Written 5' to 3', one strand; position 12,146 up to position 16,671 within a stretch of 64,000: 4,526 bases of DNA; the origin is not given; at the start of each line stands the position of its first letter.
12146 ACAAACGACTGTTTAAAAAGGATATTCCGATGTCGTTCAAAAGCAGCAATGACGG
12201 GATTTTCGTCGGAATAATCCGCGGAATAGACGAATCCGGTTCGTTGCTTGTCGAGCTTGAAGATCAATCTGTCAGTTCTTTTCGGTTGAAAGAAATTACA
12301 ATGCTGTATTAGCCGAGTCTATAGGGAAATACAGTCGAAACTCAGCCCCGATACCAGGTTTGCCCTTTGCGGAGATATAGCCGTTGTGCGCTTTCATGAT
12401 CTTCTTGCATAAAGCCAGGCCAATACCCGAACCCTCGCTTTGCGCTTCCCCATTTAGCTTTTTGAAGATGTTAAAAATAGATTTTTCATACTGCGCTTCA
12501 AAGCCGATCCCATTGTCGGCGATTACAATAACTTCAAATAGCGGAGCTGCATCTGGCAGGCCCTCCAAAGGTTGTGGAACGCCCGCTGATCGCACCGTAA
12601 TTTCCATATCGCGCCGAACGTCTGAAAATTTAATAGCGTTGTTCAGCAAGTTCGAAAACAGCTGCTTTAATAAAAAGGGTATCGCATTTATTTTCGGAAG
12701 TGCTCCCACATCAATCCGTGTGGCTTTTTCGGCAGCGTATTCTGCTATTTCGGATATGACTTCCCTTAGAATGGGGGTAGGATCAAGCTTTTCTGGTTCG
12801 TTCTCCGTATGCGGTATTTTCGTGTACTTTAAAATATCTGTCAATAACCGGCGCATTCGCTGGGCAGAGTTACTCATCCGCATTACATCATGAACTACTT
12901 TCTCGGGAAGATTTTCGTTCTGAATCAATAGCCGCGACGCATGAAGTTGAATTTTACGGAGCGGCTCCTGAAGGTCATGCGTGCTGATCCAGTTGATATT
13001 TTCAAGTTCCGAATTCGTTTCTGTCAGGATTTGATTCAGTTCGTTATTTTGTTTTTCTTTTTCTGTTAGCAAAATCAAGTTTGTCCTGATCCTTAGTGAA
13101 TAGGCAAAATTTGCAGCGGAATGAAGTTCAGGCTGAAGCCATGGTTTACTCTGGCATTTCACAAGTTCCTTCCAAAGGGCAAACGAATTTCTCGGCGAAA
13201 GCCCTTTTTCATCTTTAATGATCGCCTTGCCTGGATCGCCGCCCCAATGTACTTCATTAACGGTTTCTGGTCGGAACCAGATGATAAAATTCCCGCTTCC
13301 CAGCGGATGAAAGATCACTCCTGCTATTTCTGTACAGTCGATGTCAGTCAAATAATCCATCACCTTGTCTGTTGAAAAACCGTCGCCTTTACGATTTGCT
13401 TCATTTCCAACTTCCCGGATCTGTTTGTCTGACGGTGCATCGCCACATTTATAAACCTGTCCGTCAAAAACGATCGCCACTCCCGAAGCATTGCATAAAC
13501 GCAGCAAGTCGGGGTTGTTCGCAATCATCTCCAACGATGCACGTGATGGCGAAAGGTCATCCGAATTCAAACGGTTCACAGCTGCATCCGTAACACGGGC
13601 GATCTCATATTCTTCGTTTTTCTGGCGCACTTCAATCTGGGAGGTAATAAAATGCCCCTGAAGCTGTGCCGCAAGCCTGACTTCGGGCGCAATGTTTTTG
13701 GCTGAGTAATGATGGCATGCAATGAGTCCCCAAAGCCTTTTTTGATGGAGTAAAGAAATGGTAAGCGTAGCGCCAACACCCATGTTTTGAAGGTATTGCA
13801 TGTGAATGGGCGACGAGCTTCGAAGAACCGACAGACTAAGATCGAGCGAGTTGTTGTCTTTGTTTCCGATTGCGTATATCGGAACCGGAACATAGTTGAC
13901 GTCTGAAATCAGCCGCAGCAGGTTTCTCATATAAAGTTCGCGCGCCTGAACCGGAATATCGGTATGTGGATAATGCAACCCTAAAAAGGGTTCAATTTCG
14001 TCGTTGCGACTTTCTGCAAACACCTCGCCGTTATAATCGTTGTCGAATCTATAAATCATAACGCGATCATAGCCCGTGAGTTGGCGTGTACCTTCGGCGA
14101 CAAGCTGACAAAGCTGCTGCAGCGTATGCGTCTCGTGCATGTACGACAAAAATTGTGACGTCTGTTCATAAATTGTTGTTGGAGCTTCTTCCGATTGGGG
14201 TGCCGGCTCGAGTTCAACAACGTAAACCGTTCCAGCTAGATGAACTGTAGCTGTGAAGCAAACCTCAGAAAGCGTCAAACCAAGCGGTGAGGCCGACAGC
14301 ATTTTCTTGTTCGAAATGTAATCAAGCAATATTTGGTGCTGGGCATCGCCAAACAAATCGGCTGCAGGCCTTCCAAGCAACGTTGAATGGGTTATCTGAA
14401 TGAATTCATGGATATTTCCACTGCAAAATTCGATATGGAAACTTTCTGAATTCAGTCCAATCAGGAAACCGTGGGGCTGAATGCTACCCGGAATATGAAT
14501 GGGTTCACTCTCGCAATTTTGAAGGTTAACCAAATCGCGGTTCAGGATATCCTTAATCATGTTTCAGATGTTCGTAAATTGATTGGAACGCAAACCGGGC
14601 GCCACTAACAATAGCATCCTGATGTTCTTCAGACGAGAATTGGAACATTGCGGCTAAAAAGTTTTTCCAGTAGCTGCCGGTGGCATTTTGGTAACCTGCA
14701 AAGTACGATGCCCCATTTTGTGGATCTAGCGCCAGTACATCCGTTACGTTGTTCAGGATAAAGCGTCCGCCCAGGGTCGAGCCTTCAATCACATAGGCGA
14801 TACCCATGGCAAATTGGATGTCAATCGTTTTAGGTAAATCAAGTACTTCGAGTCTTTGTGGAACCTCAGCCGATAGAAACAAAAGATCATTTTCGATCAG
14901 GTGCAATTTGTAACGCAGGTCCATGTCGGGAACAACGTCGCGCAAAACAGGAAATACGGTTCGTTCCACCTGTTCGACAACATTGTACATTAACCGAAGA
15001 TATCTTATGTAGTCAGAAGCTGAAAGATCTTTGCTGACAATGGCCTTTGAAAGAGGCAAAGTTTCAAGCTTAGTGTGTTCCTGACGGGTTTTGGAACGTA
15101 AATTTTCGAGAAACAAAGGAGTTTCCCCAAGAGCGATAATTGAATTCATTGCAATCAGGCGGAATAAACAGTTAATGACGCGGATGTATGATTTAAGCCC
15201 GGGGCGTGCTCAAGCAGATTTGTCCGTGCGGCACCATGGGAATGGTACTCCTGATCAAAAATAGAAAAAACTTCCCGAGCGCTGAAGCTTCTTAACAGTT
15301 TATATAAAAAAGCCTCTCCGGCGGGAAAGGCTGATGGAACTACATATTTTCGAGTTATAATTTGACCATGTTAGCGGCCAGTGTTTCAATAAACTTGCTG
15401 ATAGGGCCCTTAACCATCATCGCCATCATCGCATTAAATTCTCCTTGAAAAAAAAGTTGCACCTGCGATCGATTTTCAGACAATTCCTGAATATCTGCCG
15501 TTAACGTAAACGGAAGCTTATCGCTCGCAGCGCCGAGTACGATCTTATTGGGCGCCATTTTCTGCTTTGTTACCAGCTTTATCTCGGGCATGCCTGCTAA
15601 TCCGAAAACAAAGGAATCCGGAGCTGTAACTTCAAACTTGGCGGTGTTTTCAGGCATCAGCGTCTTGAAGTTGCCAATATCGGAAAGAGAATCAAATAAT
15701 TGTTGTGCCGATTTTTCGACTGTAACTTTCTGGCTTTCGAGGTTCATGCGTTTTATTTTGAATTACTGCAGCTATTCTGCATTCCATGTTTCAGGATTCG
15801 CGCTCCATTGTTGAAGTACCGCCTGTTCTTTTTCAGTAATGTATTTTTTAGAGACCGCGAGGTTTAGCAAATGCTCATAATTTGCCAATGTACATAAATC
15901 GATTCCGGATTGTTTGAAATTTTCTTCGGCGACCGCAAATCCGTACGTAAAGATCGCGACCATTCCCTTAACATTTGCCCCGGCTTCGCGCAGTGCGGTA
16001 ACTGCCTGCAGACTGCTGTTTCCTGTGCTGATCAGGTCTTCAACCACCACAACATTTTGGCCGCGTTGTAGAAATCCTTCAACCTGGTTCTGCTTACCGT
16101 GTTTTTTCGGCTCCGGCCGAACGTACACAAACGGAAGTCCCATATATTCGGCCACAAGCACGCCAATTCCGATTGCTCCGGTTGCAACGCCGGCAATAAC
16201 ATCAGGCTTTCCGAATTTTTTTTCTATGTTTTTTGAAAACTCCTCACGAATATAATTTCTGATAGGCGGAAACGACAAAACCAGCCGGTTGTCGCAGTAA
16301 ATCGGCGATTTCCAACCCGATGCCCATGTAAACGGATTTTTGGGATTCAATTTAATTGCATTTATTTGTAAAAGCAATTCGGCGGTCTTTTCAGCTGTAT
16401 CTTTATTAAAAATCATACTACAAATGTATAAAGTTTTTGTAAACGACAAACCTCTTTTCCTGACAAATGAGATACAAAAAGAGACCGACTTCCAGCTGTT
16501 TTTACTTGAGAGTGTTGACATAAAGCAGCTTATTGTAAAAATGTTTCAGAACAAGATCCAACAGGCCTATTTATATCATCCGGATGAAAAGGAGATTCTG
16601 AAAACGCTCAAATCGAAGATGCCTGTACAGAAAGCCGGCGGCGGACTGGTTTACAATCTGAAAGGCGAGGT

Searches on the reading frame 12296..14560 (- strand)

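Call 69: search_protein_families(library=pfam, proteins=[window:12296-14560:-], max_evalue=0.000001)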
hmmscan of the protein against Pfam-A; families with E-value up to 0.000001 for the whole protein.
window:12296-14560:- (754 aa): 4 families
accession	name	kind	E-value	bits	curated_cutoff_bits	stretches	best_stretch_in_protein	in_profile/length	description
PF00360.26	PHY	-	1.4e-34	119.4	27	1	342-486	19-171/183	Phytochrome region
PF08446.17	PAS_2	-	6.3e-20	72.4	21.4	1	16-120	1-107/107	PAS fold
PF02518.31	HATPase_c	-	2.4e-17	63.8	26.4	1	630-747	5-109/111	Histidine kinase-, DNA gyrase B-, and HSP90-like ATPase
PF01590.32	GAF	-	4e-12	47.2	22.4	1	147-287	2-112/133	GAF domain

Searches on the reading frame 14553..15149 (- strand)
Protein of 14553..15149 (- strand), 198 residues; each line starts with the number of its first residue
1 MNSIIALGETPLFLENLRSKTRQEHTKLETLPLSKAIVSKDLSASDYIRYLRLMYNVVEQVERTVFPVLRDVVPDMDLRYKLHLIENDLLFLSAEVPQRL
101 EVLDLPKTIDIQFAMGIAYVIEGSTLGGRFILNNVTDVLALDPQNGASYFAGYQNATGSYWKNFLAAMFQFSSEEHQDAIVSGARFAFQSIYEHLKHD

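Call 70: search_protein_families(library=pfam, proteins=[window:14553-15149:-], max_evalue=0.000001)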
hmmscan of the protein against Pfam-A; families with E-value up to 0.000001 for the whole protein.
window:14553-15149:- (198 aa): 1 family
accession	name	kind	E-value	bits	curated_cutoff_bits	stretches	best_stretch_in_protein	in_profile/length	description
PF01126.25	Heme_oxygenase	-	2.7e-16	60.5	23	1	13-190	3-197/204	Heme oxygenase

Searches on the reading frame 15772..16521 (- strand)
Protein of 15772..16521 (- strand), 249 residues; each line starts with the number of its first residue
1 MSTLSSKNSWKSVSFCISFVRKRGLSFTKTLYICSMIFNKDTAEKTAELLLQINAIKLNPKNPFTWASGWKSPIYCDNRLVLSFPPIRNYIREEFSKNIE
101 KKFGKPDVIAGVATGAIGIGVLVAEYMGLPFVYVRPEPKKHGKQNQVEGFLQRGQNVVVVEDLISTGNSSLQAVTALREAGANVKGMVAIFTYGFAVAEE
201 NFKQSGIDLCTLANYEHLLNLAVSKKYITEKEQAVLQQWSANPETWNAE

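Call 70: search_protein_families(library=pfam, proteins=[window:15772-16521:-], max_evalue=0.000001)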
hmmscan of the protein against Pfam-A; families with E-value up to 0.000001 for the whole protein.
window:15772-16521:- (249 aa): 1 family
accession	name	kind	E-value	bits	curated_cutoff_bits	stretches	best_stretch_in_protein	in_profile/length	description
PF00156.33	Pribosyltran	-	3.2e-12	46.5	26.3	1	93-185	17-118/158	Phosphoribosyl transferase domain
